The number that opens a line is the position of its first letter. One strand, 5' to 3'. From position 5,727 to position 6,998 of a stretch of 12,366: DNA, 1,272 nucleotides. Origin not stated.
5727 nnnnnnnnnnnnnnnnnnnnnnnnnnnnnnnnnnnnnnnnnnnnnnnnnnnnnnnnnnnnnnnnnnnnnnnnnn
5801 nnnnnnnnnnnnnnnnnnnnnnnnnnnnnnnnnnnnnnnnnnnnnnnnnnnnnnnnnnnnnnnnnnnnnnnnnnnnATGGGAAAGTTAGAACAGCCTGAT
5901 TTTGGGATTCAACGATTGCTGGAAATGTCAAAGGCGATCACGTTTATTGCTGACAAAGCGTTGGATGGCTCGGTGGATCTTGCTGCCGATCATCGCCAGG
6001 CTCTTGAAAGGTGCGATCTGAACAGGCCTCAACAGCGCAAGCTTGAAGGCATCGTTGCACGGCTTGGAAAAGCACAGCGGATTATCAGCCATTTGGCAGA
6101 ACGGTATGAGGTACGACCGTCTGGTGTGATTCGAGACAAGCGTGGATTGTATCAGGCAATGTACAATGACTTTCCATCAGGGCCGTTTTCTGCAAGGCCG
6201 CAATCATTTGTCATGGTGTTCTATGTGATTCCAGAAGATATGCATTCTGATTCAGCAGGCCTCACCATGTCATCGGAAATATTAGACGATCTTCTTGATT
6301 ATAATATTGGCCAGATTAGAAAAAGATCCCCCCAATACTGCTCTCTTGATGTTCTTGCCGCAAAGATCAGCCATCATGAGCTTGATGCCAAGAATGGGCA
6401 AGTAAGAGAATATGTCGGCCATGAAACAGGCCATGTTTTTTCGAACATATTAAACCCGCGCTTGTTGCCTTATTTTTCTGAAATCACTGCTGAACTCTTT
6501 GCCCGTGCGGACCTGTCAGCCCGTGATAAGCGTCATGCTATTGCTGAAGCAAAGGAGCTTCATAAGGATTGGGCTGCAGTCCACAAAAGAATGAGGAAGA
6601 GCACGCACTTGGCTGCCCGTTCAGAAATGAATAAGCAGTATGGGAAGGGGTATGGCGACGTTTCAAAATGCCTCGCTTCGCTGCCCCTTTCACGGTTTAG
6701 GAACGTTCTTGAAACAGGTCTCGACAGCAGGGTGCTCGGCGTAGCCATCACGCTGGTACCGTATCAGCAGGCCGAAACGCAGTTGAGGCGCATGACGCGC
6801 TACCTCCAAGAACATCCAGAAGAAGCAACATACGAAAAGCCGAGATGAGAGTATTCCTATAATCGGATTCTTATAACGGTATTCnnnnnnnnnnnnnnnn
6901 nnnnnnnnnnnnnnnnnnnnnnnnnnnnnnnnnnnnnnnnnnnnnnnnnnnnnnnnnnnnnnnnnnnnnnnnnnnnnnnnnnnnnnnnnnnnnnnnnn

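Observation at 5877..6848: Low-GC, AT3-codon gene with an HExxH motif inserted into the conserved aIF6-pfdA-ftsY / scpA neighbourhood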

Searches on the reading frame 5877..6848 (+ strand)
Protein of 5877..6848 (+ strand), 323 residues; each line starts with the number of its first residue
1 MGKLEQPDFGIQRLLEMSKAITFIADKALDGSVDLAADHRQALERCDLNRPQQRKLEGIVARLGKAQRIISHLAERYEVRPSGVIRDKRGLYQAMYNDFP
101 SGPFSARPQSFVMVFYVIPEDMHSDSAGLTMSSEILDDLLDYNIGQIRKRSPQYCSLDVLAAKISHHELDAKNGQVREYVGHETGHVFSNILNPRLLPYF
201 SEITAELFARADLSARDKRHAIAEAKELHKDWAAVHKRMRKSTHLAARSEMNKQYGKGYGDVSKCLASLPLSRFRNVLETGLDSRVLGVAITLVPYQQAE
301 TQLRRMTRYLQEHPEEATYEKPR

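Call 4: search_protein_families(library=pfam, proteins=[window:5877-6848:+], max_evalue=0.1)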
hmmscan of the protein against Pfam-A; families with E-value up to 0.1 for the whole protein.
window:5877-6848:+ (323 aa): 0 families

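Call 5: find_homologous_proteins(query=window:5877-6845:+, max_evalue=0.001)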
Query window:5877-6845:+ (323 aa): 1 proteins with E <= 0.001 among 3931 candidates.
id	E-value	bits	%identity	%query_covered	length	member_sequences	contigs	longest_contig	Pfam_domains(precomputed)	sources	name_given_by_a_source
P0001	2.2e-212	721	100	100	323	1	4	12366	-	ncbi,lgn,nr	ncbi:hypothetical protein HYU19_01555 [Candidatus Woesearchaeota archaeon]|nr:hypothetical protein [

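Call 6: search_protein_families(library=ncbifam, proteins=[window:5877-6845:+], max_evalue=1)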
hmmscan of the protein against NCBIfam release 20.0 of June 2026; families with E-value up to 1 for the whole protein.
window:5877-6845:+ (323 aa): 0 families

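Call 7: search_solved_structures(query=window:5877-6845:+, max_evalue=10)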
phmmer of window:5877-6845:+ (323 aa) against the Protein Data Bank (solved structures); distinct sequences matched with E-value up to 10: 2.
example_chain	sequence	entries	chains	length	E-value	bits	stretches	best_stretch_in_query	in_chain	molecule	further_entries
6wsa_A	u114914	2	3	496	0.27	13.5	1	197-275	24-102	NAD/NADP-dependent betaine aldehyde dehydrogenase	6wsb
1in0_A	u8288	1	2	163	0.48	12.7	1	121-222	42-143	YAJQ PROTEIN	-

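Call 11: find_encoding_contigs(protein=P0001, flank=10000, max_places=10)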
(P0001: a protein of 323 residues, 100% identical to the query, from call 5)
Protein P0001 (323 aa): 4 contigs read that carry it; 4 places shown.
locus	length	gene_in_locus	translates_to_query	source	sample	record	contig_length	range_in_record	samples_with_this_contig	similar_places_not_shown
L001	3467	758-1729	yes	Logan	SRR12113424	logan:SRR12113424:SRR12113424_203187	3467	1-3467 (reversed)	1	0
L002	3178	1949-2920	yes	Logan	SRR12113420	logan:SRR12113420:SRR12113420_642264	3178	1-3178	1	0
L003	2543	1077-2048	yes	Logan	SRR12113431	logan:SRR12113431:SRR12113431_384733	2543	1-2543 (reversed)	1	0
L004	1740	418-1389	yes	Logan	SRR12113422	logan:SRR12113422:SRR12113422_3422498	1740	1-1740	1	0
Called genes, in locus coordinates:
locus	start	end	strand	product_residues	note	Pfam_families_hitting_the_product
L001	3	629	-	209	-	?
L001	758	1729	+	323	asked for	-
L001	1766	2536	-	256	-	PF02616:SMC_ScpA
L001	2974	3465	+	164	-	?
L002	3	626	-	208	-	?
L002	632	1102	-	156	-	PF02996:Prefoldin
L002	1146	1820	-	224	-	PF01912:eIF-6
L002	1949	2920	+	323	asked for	-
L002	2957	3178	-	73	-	?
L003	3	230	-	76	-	?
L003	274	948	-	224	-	PF01912:eIF-6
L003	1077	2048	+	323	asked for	-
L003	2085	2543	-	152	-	?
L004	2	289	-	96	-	?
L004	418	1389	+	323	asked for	-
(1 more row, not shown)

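Call 12: search_protein_families(library=phrogs, proteins=[window:5877-6845:+], max_evalue=1)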
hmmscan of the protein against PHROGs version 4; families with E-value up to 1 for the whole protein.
window:5877-6845:+ (323 aa): 3 families
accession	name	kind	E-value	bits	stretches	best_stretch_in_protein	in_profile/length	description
phrog_9940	-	unknown function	0.086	13.8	0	216-263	14-61/117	-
phrog_9167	-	unknown function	0.11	13.8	1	36-61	18-43/54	-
phrog_33624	-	unknown function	0.13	13.5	1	6-74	47-109/122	-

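Call 13: search_protein_families(library=padloc, proteins=[window:5877-6845:+], max_evalue=1)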
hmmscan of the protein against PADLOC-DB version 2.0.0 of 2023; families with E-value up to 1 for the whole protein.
window:5877-6845:+ (323 aa): 0 families

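Call 14: predict_structure(protein=window:5877-6845:+)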
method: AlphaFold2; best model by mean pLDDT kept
length: 323 residues; sequences in the alignment: 1
mean_pLDDT: 39.0   pTM: 0.27
mean pLDDT of the five models: 39.0, 36.9, 36.2, 33.7, 32.4
residues with pLDDT >= 90: 0; 70-90: 4; 50-70: 55; < 50: 264
segments of 3 or more residues with pLDDT < 50: 1-31, 58-60, 62-174, 176-199, 235-323
pLDDT, mean of each block of 10 residues (from residue 1): 33 40 45 57 64 53 46 41 31 33 26 25 25 28 29 32 44 48 39 41 52 61 58 47 38 36 25 25 22 31 41 37 24
secondary structure, 60 per line:
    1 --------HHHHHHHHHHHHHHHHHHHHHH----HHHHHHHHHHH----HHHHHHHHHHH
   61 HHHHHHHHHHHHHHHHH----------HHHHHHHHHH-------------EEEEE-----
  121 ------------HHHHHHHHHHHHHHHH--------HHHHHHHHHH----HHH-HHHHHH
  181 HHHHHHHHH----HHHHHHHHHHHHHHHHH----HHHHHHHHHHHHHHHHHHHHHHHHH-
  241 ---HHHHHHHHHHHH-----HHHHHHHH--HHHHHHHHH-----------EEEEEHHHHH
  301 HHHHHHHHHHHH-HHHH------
elements in order: H9-30 H35-45 H50-77 H88-97 E111-115 H133-148 H157-166 H175-189 H194-210 H215-239 H244-255 H261-268 H271-279 E291-295 H296-312 H314-317

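Call 15: search_protein_representatives(protein=window:5877-6845:+)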
Query: 323 residues. Proteins with E-value up to 0.001 (for the whole library): 24; up to 1e-10: 5; up to 1e-30: 3. The best 24 are listed.
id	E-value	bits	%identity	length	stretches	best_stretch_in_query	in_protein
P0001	7.0e-213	721.4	100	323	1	1-323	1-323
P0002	9.9e-57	208.7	38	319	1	13-320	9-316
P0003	7.5e-53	196.0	37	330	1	2-322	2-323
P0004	6.0e-14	68.2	29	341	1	7-176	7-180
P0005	5.8e-11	58.4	25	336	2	8-132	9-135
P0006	1.1e-10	57.5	25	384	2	2-166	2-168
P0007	1.3e-10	57.2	27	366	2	8-135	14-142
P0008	1.5e-10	57.0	34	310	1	7-123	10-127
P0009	1.9e-10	56.7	29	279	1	46-210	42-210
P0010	2.1e-10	56.5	27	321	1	3-224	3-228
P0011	6.9e-10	54.9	25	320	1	37-306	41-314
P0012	3.0e-09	52.8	25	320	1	34-306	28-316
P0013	9.2e-09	51.2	26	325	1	7-310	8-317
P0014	5.2e-08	48.7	29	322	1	6-315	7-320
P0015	6.3e-08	48.5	21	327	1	7-311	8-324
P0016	1.7e-07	47.1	25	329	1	41-317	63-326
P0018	3.8e-06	42.6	26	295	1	12-311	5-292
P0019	9.6e-06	41.3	24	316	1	43-312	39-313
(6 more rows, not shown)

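Call 19: search_protein_families(library=pfam, alignment_id=A1, max_evalue=1)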
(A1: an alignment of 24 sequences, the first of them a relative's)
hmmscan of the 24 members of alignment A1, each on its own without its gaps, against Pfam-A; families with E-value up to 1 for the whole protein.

A. member 1, P0001 (323 aa): 0 families

B. families by the number of members that match (of 24 scanned): 32 families (the first 25 are shown)
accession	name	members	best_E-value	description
PF11285.13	DUF3086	1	0.0006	Protein of unknown function (DUF3086)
PF11126.13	Phage_DsbA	1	0.00077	Transcriptional regulator DsbA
PF10023.15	Aminopep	1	0.0017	Putative aminopeptidase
PF21020.4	Spectrin_4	1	0.0025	Spectrin-like repeat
PF17750.6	Reo_sigmaC_M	1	0.0068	Reovirus sigma C capsid protein triple beta spiral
PF02970.22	TBCA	1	0.016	Tubulin binding cofactor A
PF19368.5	AraR_C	1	0.046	AraR C-terminal winged HTH domain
PF18732.6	HEPN_AbiA_CTD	1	0.05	HEPN like, Abia C-terminal domain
PF01158.23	Ribosomal_L36e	1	0.058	Ribosomal protein L36e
PF13207.12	AAA_17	1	0.066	AAA domain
PF19583.5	ODP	1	0.068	ODP family beta lactamase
PF21298.3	TopBP1_BRCT0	1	0.071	TopBP1, BRCT0 domain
PF02185.22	HR1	1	0.083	Hr1 repeat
PF04363.17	DUF496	1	0.089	Protein of unknown function (DUF496)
PF14117.11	DUF4287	1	0.092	Domain of unknown function (DUF4287)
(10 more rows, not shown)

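Call 20: search_solved_structures(query=A1, max_evalue=10, show_alignments=3)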
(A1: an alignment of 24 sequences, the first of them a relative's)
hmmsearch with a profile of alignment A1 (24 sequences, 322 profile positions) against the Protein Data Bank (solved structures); distinct sequences matched with E-value up to 10: 0.

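Call 21: find_encoding_contigs(protein=P0002, flank=10000, max_places=4)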
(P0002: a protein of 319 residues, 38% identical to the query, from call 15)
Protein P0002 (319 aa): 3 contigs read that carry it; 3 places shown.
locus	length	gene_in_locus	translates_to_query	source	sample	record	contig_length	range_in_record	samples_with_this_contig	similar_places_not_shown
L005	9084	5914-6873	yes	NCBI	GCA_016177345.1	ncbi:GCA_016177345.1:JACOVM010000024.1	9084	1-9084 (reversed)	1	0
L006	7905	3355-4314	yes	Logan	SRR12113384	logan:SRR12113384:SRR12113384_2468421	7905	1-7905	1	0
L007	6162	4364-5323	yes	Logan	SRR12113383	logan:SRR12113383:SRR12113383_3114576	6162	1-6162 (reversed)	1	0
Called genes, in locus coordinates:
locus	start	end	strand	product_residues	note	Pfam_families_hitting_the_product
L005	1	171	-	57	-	?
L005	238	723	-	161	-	PF02996:Prefoldin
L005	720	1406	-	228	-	PF01912:eIF-6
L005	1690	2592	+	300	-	-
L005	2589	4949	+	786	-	-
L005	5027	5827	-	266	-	-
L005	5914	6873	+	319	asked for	-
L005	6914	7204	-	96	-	PF03683:UPF0175 (weak)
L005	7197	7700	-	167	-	PF11848:DUF3368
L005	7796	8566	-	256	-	PF02616:SMC_ScpA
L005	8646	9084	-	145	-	?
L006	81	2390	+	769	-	-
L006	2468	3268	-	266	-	-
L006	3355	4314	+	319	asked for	-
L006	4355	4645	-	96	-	PF03683:UPF0175 (weak)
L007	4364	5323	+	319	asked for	-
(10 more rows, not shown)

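Call 22: find_encoding_contigs(protein=P0003, flank=10000, max_places=4)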
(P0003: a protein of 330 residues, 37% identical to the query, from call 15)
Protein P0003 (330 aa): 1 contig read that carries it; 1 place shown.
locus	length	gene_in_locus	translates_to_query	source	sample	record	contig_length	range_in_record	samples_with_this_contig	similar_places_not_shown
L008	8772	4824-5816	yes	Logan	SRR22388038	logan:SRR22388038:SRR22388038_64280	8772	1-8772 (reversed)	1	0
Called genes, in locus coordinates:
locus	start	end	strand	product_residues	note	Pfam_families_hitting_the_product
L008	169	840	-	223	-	PF13197:DUF4013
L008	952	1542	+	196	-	PF01909:NTP_transf_2 (weak), PF18765:Polbeta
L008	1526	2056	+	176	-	-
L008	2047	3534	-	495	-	PF02881:SRP54_N, PF06414:Zeta_toxin (weak), PF13245:AAA_19 (weak), PF13604:AAA_30 (weak), PF00448:SRP54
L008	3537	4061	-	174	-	PF02996:Prefoldin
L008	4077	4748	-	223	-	PF01912:eIF-6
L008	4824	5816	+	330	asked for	-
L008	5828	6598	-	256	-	PF02616:SMC_ScpA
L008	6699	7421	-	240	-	-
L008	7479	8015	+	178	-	-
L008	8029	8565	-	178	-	PF07884:VKOR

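Call 23: find_encoding_contigs(protein=P0004, flank=8000, max_places=2)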
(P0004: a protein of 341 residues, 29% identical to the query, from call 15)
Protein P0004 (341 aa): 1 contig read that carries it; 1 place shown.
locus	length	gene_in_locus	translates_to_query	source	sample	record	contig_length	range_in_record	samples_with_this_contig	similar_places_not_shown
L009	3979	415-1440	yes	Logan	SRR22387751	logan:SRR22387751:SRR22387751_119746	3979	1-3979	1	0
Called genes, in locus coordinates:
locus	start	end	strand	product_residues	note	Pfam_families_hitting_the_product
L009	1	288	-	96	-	?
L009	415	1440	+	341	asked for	-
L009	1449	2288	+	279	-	PF04187:Cofac_haem_bdg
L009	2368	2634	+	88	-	PF04014:MazE_antitoxin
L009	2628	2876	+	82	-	PF05016:ParE_toxin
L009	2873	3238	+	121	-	PF04266:ASCH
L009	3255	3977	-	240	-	?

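Call 24: find_encoding_contigs(protein=P0010, flank=8000, max_places=2)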
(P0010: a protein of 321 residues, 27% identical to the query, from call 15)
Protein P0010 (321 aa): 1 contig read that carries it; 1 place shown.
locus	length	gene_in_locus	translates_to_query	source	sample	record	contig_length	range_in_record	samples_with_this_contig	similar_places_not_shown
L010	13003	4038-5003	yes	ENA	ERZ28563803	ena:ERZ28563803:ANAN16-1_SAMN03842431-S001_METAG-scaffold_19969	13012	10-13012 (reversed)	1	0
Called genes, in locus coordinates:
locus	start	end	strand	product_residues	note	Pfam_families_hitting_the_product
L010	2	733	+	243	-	?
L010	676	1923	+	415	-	PF13439:Glyco_transf_4, PF20706:GT4-conflict (weak), PF00534:Glycos_transf_1, PF13692:Glyco_trans_1_4, PF13524:Glyco_trans_1_2 (weak)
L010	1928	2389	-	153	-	PF20033:DUF6438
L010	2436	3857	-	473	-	PF02310:B12-binding, PF04055:Radical_SAM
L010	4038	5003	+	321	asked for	-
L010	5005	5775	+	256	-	-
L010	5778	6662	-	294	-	PF00535:Glycos_transf_2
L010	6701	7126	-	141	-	-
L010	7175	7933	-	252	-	PF00300:His_Phos_1 (faint)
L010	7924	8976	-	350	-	PF03881:Fructosamin_kin (faint), PF01636:APH (faint)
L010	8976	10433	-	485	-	PF00156:Pribosyltran, PF00215:OMPdecase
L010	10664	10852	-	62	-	-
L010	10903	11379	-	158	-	PF13392:HNH_3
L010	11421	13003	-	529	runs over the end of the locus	?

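Call 25: find_encoding_contigs(protein=P0014, flank=8000, max_places=2)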
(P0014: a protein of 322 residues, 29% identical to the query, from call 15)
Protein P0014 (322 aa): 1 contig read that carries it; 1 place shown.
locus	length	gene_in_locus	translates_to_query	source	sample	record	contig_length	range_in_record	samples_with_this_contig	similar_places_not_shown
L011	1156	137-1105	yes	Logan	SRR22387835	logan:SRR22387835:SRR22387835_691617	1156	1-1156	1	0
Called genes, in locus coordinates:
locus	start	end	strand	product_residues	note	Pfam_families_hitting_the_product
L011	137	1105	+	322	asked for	-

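Call 26: find_encoding_contigs(protein=P0018, flank=8000, max_places=2)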
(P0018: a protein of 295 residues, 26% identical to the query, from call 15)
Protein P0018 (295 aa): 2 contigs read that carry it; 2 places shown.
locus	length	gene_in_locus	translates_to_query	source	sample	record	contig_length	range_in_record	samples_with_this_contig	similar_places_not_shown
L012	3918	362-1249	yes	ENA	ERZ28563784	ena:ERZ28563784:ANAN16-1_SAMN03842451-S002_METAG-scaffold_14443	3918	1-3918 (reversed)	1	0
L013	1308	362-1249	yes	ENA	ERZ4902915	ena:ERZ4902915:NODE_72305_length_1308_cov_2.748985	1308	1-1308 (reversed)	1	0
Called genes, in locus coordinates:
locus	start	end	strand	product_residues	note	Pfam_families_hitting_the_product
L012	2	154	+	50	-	?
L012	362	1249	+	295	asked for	-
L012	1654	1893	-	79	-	-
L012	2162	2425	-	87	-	-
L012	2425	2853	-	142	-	PF01951:Archease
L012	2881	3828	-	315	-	PF00730:HhH-GPD, PF00633:HHH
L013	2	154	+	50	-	?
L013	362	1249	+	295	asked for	-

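Call 27: predict_structure(alignment_id=A1)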
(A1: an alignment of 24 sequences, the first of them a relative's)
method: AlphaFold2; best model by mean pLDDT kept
length: 323 residues; sequences in the alignment: 24
mean_pLDDT: 89.8   pTM: 0.88
mean pLDDT of the five models: 89.8, 89.6, 88.7, 87.3, 87.3
residues with pLDDT >= 90: 221; 70-90: 72; 50-70: 25; < 50: 5
segments of 3 or more residues with pLDDT < 50: 1-5
pLDDT, mean of each block of 10 residues (from residue 1): 63 97 96 94 96 97 98 98 97 94 95 95 85 92 96 95 83 78 95 78 94 91 86 78 68 73 91 97 97 92 97 95 64
secondary structure, 60 per line:
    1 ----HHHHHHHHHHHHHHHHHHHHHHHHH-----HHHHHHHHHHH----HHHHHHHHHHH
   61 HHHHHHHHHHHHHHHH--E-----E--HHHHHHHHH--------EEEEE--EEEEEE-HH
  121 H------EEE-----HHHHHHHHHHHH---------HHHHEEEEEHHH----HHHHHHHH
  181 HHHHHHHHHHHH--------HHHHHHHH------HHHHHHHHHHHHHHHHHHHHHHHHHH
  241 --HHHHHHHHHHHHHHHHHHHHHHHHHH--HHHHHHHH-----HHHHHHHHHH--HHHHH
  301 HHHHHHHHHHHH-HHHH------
elements in order: H5-29 H35-45 H50-76 H88-96 E105-109 E112-117 E128-130 H136-147 H157-160 E161-165 H173-192 H201-208 H215-240 H243-268 H271-278 H284-293 H296-312 H314-317

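Call 33: fold_search(model_id=the predicted structure, library=pdb)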
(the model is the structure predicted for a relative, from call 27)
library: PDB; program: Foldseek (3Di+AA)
matches with E <= 10: 104; with E <= 0.001: 0
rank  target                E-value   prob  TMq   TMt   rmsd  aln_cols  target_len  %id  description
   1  4q4a_B                5.9e-01  0.06  0.12  0.08  24.4       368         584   10  Improved model of AMP-PNP bound TM287/288 (released 2014-07-16)
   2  7dzw_A                1.2e+00  0.04  0.12  0.06  23.4       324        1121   16  Apo spike protein from SARS-CoV2 (released 2021-06-02)
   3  6ek7                  1.8e+00  0.04  0.13  0.11  33.4       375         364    8  YaxA from Yersinia enterocolitica (released 2018-05-16)
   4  9n61_A                2.0e+00  0.03  0.12  0.08  25.8       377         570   11  Transporter associated with antigen processing (TAP) bound to the 9-mer peptide RRYQKSTEL and ATP (released 2025-09-03)
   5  7c18_C                2.2e+00  0.04  0.15  0.12  20.3       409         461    8  Crystal structure of FumaraseC from Mannheimia succiniciproducens in complex with Fumarate (released 2021-05-05)
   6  8jwg                  2.3e+00  0.03  0.13  0.05  24.8       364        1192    8  Cryo-EM structure of Plasmodium falciparum multidrug resistance protein 1 without H1 helix in complex with MFQ (released 2023-08-30)
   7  9nfm                  2.3e+00  0.03  0.13  0.05  25.6       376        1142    8  Tuna P-glycoprotein bound to DDT (released 2025-06-04)
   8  7jh5_B                2.4e+00  0.04  0.13  0.14  20.3       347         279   10  Co-LOCKR: de novo designed protein switch (released 2020-09-02)
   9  7ocy_B                2.4e+00  0.04  0.15  0.09  24.1       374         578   10  Enterococcus faecalis EfrCD in complex with a nanobody (released 2022-05-18)
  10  7xrx_B                2.7e+00  0.05  0.18  0.15  22.8       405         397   10  insulin-cleaving membrane protease-ICMP (released 2023-05-17)
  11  6gy6_A                2.8e+00  0.04  0.16  0.14  32.9       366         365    8  XaxAB pore complex from Xenorhabdus nematophila (released 2018-07-25)
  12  8r5s_A                2.8e+00  0.04  0.12  0.15  19.4       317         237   10  t113 - De-novo designed soluble homotetramer (released 2024-11-27)
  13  7ubz_B                2.9e+00  0.04  0.14  0.18  12.7       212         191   13  Chymotrypsin digested toxin/immunity complex for a T6SS lipase effector from E. cloacae (released 2022-08-24)
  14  8qks_A                2.9e+00  0.04  0.15  0.17  19.7       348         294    7  Plasmodium falciparum reticulocyte-binding protein homologue 5 (PfRH5) bound to R5.034 (released 2024-07-31)
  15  8chb_A                3.2e+00  0.03  0.15  0.09  25.0       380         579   11  Inward-facing conformation of the ABC transporter BmrA C436S/A582C cross-linked mutant (released 2023-12-20)
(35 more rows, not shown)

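Call 41: find_related_loci(query=A2, collection=genome_contigs, flank=7000)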
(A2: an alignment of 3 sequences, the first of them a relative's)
Query A2 (323 aa) in genome_contigs; peptide patterns used: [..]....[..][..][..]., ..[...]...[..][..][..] (x = any residue, [..] = any of these).
50 stretches matched a pattern; 1 encode a relative of the query (tblastn E <= 1e-3); 1 distinct loci.
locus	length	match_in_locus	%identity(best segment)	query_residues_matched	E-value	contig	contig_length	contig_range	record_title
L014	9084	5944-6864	37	15-321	3e-62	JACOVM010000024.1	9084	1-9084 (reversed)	MAG: Candidatus Woesearchaeota archaeon isolate NC_groundwater_100_Ag_S-0.1um_44_44 S_p1_S3_170907_scaffold_313882, whol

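Call 42: find_homologous_proteins(query=A1, max_evalue=0.001)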
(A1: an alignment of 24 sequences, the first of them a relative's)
Query A1 (24 sequences) (323 aa, profile of the alignment): 2 proteins with E <= 0.001 among 8000 candidates.
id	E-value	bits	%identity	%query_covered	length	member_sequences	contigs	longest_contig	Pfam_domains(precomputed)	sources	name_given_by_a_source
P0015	9.4e-97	342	22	94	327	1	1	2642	-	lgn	-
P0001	9.6e-86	306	100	100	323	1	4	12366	-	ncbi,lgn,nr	ncbi:hypothetical protein HYU19_01555 [Candidatus Woesearchaeota archaeon]|nr:hypothetical protein [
